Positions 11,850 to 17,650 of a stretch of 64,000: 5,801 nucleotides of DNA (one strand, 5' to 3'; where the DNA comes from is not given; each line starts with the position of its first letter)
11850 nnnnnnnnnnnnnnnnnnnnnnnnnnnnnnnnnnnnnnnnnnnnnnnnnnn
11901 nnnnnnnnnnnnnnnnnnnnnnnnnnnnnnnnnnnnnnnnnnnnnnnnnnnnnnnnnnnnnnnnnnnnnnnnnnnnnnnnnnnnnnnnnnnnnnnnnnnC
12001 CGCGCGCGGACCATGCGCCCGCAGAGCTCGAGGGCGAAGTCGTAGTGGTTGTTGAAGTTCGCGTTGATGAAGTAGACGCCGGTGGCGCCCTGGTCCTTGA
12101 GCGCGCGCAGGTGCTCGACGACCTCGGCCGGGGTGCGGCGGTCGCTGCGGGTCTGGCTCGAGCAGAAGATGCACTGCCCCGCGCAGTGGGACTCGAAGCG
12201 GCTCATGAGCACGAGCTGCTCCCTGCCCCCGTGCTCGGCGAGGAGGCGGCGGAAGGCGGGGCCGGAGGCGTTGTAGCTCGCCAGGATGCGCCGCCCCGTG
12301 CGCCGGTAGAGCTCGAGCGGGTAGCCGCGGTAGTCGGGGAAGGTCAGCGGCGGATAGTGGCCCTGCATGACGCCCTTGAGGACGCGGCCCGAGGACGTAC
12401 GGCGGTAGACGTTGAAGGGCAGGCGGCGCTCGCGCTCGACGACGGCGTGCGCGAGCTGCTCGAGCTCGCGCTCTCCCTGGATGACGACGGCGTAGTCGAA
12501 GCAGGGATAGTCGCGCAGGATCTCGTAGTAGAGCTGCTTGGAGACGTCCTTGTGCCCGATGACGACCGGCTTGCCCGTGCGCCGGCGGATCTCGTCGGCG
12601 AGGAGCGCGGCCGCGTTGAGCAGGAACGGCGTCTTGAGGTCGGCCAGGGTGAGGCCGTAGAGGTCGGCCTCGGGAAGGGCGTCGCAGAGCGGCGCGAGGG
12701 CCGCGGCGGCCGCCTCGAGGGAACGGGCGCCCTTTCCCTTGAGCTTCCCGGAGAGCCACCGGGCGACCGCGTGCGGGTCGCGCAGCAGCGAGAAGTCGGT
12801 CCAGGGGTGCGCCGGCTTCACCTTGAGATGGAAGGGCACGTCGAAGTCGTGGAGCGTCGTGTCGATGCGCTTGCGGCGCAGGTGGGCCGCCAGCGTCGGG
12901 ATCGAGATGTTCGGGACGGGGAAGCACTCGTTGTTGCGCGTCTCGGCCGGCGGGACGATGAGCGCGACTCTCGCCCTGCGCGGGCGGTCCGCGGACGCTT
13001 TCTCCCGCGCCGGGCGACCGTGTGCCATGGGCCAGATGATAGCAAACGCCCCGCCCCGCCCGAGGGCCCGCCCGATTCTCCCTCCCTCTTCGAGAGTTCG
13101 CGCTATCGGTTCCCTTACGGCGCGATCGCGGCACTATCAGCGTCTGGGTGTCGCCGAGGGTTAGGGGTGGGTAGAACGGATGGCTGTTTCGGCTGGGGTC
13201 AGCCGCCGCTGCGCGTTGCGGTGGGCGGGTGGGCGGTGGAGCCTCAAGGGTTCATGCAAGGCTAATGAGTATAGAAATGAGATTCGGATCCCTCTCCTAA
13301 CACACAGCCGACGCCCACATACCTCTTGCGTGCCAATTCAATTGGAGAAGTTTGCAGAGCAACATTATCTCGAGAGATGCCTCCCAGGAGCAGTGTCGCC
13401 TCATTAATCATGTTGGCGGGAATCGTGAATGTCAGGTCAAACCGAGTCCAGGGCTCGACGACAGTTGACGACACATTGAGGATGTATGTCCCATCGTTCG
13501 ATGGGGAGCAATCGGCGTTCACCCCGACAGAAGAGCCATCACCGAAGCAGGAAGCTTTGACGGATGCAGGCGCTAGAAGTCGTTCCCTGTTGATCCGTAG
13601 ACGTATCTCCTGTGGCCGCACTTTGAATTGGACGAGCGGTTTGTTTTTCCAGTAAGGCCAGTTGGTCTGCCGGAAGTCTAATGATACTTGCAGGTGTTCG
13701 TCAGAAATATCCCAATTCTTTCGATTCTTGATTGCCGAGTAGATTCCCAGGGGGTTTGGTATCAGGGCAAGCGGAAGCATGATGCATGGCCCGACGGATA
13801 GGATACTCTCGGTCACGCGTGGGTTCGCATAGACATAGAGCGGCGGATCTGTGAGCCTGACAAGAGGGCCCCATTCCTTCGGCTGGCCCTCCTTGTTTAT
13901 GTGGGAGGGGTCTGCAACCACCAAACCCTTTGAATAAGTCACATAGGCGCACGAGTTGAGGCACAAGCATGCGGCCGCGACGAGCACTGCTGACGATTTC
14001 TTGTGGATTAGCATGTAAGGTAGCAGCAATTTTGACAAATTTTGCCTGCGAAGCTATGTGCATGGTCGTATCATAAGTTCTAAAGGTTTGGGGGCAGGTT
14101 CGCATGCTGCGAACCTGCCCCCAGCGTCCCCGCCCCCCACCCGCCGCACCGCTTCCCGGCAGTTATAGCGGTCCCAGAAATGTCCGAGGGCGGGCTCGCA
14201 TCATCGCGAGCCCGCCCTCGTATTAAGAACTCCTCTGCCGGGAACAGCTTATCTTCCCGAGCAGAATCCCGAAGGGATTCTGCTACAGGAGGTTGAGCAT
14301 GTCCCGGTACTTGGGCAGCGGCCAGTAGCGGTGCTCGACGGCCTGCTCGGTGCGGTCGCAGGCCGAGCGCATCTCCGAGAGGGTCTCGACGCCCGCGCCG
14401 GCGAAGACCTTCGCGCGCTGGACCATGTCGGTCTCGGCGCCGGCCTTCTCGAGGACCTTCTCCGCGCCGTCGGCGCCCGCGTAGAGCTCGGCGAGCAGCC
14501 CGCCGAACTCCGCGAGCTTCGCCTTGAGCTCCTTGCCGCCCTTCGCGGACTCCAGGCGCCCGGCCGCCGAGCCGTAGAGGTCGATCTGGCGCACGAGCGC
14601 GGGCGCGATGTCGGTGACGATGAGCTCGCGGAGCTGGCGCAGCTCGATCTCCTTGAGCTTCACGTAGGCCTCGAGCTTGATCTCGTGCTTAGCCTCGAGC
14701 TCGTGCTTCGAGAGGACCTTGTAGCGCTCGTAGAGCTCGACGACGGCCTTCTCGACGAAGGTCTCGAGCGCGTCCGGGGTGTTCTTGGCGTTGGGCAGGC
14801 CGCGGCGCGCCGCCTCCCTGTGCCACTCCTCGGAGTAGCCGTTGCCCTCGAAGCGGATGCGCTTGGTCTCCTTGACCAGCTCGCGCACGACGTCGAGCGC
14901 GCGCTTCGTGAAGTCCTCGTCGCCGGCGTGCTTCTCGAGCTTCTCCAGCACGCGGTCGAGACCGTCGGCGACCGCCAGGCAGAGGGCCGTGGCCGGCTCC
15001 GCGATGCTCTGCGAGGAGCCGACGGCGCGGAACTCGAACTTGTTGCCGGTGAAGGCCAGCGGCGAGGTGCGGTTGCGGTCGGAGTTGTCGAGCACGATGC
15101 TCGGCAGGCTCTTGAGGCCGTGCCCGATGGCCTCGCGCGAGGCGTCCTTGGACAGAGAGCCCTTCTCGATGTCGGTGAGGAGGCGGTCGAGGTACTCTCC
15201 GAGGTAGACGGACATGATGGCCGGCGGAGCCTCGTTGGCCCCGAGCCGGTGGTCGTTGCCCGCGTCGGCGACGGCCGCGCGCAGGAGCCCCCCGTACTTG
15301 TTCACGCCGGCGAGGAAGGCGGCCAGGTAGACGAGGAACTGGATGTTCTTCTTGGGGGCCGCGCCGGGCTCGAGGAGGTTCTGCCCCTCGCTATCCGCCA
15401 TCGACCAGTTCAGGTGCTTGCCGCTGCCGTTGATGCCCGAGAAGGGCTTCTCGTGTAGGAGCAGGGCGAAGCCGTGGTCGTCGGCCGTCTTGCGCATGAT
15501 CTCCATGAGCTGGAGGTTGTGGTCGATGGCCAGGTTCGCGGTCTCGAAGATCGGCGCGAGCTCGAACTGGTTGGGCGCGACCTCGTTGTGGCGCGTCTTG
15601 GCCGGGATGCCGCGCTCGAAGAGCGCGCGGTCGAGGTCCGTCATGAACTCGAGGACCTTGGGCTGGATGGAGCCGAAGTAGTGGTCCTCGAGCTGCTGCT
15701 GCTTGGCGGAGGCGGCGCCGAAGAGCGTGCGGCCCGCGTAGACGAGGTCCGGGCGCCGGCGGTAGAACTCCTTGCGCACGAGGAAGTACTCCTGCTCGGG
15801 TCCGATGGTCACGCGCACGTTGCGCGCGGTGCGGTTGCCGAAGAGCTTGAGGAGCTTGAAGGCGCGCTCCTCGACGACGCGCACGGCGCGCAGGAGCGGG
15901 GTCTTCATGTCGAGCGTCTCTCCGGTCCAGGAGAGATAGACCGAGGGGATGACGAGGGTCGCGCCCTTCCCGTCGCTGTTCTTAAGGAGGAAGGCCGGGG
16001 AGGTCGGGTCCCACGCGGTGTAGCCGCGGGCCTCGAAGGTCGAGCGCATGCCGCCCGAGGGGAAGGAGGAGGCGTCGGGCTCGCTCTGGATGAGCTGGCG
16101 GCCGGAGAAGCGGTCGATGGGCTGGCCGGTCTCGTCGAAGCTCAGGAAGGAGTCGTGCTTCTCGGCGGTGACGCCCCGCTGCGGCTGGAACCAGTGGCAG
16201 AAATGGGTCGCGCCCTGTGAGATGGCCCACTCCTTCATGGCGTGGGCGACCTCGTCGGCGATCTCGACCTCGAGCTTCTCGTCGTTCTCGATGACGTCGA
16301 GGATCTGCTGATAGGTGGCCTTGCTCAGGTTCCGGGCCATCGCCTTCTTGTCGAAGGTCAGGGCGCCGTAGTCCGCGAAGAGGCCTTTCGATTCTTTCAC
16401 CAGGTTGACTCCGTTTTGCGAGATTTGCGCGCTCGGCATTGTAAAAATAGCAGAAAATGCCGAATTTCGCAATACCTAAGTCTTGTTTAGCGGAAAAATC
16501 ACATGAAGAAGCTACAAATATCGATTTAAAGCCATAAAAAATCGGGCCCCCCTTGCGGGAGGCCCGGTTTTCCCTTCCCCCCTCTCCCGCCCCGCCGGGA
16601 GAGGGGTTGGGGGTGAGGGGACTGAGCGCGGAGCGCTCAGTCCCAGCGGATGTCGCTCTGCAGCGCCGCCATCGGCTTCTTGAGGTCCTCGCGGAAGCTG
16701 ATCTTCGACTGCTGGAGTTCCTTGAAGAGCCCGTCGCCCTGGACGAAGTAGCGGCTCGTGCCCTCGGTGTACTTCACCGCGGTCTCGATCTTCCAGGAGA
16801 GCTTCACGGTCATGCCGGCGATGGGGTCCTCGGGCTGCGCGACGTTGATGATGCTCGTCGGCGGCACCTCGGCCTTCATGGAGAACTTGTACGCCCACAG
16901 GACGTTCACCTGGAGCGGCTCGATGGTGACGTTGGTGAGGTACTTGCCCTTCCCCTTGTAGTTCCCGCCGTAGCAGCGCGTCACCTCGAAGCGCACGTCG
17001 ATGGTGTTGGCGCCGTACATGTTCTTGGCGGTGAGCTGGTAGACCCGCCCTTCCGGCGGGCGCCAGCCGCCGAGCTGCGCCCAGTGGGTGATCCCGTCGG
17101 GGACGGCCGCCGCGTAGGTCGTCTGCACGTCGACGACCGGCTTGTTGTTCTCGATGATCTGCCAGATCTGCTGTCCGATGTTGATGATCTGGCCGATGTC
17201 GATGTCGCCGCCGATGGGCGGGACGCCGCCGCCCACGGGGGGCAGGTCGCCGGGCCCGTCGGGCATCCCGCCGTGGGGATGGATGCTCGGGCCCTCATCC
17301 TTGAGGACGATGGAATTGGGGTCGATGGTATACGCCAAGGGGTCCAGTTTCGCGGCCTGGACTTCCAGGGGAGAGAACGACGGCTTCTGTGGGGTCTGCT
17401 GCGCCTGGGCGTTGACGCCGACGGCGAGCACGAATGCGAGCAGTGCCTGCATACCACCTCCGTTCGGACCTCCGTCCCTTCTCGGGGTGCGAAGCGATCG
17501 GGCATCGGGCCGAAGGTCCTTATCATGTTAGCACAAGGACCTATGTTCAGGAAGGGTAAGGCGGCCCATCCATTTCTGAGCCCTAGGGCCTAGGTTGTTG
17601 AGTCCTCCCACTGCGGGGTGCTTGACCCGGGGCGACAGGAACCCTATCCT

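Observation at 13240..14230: Low-GC island with a lone lipoprotein gene, bounded on one side by two 15-bp perfect stem-loops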

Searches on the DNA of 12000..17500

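Call 41: search_rna_families(source=window, start=12000, end=17500, threshold=evalue, max_evalue=1)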
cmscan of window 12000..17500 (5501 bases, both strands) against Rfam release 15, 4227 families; matches with E-value up to 1: 2.
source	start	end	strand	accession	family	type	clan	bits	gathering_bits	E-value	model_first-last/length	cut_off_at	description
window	16563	16627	-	RF00767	mir-150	Gene; miRNA;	-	25.9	55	0.055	1-82/82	no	mir-150 microRNA precursor family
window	14087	14125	-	RF04125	MIR9408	Gene; miRNA;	-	24.1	90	0.23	1-117/117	no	MIR9408 microRNA precursor family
